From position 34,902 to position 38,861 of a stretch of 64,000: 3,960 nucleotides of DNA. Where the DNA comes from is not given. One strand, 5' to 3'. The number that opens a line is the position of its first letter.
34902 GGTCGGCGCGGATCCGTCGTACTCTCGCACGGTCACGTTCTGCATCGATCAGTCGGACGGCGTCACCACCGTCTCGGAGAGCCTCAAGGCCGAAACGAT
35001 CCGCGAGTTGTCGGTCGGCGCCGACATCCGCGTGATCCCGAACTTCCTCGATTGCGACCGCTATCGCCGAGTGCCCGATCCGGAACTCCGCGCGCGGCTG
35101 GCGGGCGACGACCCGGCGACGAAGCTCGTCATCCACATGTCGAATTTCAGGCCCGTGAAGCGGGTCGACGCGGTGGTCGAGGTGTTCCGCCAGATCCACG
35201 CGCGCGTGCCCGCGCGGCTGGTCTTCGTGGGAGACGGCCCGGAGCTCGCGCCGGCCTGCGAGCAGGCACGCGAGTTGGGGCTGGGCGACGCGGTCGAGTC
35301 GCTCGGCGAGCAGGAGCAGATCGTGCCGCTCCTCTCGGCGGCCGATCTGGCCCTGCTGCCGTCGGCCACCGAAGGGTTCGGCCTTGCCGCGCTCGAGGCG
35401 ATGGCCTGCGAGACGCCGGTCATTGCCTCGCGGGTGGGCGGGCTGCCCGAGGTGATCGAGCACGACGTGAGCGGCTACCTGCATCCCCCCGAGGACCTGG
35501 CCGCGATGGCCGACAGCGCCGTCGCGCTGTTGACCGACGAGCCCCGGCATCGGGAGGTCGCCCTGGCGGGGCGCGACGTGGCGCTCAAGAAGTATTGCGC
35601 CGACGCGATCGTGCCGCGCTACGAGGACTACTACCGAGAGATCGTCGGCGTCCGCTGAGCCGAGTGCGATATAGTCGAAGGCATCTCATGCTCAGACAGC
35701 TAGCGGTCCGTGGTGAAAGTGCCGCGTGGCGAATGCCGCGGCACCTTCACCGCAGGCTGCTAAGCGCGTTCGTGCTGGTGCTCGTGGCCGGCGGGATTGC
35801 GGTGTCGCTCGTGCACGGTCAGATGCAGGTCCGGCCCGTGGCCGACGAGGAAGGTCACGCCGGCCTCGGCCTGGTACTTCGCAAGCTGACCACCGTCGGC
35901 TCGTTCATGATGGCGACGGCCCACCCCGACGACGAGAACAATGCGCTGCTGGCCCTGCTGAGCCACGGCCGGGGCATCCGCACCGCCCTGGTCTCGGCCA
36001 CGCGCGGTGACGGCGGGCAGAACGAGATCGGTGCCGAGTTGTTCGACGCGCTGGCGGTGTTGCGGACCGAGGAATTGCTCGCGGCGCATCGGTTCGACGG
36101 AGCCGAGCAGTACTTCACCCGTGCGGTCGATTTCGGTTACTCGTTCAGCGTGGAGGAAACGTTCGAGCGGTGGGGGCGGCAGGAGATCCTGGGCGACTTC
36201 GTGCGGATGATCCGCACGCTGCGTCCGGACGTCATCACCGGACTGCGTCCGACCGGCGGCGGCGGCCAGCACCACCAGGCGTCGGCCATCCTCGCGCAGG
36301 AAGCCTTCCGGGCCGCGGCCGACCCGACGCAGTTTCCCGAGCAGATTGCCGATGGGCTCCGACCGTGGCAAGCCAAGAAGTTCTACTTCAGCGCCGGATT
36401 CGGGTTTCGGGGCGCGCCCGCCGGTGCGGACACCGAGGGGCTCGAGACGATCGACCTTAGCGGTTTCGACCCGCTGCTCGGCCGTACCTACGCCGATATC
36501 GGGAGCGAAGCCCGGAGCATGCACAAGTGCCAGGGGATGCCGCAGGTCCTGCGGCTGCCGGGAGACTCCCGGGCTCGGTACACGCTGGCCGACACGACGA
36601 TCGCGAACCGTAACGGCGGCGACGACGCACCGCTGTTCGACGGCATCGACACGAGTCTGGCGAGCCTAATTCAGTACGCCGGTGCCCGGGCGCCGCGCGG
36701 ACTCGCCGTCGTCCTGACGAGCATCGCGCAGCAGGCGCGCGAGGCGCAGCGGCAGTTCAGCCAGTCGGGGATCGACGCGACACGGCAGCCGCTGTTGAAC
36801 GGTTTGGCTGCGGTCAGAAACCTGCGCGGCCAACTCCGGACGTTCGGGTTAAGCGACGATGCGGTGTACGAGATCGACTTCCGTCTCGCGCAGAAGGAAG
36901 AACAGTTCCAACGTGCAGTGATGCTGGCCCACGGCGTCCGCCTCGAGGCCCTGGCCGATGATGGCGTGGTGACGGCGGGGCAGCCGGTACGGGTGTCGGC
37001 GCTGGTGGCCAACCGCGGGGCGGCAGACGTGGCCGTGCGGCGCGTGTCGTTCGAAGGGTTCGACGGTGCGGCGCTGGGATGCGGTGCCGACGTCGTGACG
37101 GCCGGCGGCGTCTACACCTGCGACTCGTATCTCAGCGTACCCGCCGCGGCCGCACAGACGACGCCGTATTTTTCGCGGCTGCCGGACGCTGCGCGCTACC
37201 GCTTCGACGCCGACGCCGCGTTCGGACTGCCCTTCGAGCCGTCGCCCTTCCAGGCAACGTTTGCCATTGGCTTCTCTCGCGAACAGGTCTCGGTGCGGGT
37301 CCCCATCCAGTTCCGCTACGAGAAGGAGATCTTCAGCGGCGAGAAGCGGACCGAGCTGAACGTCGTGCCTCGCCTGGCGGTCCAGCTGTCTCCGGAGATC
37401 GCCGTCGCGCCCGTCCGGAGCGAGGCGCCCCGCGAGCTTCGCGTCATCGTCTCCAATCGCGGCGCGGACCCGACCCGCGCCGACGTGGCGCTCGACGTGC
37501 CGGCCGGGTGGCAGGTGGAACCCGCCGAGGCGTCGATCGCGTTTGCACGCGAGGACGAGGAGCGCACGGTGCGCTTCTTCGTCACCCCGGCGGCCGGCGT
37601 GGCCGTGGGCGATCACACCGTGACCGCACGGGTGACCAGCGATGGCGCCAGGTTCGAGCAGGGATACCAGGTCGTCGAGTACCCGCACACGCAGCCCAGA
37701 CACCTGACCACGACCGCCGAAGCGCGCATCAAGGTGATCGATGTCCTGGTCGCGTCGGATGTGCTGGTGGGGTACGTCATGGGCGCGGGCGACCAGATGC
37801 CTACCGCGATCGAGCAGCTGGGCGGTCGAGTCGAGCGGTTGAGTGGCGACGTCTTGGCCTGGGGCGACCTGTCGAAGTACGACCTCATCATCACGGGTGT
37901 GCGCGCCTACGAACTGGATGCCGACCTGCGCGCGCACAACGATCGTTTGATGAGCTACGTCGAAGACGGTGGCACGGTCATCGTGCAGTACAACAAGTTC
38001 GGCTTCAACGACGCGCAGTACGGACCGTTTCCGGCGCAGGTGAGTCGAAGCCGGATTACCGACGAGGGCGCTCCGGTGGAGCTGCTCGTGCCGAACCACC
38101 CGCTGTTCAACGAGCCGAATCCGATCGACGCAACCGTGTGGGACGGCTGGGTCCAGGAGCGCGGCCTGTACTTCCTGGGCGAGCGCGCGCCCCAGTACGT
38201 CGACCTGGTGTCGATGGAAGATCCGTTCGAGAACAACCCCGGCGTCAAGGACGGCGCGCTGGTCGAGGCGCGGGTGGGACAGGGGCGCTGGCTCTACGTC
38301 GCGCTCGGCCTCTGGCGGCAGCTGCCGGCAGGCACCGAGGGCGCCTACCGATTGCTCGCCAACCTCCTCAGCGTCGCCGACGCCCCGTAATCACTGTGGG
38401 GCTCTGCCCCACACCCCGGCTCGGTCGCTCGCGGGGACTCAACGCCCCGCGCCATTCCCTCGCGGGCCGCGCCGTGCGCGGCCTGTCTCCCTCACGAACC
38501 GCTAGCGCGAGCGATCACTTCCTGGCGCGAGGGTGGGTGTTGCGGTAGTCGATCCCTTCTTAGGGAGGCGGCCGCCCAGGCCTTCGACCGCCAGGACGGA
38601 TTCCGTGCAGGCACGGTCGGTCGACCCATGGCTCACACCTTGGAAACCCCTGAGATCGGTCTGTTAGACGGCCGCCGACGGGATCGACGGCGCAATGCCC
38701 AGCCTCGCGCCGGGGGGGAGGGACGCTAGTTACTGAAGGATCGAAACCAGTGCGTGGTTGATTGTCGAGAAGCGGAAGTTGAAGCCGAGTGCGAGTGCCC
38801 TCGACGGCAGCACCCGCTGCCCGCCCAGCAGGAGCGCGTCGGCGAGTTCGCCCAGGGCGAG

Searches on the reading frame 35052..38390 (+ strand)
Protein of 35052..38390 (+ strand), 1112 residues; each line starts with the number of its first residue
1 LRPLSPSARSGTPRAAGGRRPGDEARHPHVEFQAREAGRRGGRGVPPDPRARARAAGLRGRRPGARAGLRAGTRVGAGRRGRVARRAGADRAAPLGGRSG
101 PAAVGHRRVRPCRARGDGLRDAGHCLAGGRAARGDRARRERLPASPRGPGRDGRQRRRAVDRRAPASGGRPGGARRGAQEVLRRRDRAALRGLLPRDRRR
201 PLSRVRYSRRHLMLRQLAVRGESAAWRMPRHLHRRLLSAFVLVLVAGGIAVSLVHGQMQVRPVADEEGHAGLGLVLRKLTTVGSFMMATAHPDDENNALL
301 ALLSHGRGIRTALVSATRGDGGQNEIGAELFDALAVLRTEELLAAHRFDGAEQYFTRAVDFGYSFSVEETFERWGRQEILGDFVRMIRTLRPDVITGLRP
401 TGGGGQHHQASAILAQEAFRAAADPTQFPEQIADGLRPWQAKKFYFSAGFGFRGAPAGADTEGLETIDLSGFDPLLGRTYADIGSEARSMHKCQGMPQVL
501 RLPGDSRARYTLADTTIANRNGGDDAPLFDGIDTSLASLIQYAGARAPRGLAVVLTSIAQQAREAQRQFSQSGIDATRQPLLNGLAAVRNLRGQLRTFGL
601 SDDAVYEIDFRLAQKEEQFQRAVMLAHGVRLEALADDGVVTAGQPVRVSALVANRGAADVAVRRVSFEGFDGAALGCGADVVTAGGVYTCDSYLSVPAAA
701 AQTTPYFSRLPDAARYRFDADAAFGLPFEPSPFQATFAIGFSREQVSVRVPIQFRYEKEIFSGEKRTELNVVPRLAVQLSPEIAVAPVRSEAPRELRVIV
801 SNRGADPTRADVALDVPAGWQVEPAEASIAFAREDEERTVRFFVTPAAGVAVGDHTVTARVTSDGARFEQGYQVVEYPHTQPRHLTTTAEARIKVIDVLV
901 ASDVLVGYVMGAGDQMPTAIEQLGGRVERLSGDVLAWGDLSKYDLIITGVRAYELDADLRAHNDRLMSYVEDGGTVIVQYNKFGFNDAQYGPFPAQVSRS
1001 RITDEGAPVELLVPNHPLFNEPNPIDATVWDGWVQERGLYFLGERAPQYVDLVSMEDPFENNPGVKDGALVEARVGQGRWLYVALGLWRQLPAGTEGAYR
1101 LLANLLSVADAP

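Call 18: search_protein_families(library=pfam, proteins=[window:35052-38390:+])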
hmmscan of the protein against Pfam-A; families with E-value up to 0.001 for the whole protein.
window:35052-38390:+ (1112 aa): 2 families
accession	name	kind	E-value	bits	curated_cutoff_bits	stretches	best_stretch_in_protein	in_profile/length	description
PF02585.22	PIG-L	-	3e-12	47.6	28.2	1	287-418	2-128/129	GlcNAc-PI de-N-acetylase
PF10633.15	NPCBM_assoc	-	1.2e-09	38.7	24.4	1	792-862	5-76/78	NPCBM-associated, NEW3 domain of alpha-galactosidase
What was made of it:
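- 35052..38390 (+): PIG-L / NPCBM_assoc protein gene, convergent on copy B. Its real start is probably further in than the mechanical ORF shows. Pfam (call 18).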

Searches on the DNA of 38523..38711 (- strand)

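Call 64: search_dna_similar(query=window:38523-38711:-, collection=plasmids, mode=distant, max_evalue=0.01, max_rows=15)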
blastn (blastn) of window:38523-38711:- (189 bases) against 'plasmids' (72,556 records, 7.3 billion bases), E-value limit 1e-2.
No match.

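Call 65: search_dna_similar(query=window:38523-38711:-, collection=phages, mode=distant, max_evalue=0.01, max_rows=15)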
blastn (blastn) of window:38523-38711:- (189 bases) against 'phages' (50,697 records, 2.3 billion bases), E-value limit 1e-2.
No match.
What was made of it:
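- On MITE (DDE type): There was no hit in the plasmid or phage collections (calls 64, 65).
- Tried and rejected: Plasmid and phage blastn: no match (calls 64, 65).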
